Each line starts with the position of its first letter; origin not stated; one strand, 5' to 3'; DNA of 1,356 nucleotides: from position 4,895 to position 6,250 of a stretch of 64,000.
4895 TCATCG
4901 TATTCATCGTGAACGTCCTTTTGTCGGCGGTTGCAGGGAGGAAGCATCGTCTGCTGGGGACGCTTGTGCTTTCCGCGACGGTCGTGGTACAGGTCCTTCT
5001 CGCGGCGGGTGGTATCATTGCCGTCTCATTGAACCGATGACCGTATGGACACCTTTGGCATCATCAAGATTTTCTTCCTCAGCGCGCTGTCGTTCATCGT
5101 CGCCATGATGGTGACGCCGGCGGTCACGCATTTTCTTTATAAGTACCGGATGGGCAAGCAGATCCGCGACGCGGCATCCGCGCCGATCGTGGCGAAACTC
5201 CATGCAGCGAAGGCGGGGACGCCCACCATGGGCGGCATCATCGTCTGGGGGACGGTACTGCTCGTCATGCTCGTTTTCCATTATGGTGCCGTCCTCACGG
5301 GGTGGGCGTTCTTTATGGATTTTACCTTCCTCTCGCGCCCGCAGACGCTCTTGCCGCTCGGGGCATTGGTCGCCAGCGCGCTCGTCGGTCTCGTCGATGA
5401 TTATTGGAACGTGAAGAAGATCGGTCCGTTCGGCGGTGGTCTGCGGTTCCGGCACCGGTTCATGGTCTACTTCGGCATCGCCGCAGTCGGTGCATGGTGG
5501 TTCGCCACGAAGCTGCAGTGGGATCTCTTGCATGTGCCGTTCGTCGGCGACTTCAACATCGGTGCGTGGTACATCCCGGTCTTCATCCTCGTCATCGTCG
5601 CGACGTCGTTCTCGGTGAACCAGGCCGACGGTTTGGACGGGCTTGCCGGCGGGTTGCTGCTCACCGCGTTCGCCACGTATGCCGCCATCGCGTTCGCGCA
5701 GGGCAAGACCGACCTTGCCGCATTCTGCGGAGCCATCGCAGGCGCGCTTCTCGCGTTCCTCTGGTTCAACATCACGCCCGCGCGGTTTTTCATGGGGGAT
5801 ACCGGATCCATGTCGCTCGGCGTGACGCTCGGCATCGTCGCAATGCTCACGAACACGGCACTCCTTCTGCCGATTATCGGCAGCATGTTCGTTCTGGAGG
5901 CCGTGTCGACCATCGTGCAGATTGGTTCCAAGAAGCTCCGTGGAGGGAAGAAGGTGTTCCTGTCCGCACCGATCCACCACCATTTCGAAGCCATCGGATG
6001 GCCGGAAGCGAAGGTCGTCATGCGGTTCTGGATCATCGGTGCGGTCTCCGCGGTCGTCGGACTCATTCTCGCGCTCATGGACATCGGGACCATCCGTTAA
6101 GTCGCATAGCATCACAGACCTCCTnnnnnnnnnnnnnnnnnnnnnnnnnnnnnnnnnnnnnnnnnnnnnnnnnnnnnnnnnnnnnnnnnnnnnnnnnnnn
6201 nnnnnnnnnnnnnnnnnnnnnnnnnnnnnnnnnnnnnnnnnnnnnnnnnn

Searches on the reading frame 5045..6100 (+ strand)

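Call 64: search_protein_families(library=pfam, proteins=[window:5045-6100:+], max_evalue=0.0001)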
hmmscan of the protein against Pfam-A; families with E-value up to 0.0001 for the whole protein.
window:5045-6100:+ (351 aa): 2 families
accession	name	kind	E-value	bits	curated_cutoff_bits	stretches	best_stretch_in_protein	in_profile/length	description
PF00953.26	Glycos_transf_4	-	3.7e-31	108.7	27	1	105-268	5-158/160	Glycosyl transferase family 4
PF10555.14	MraY_sig1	-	9.3e-05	22.2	20.1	0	56-66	1-11/13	Phospho-N-acetylmuramoyl-pentapeptide-transferase signature 1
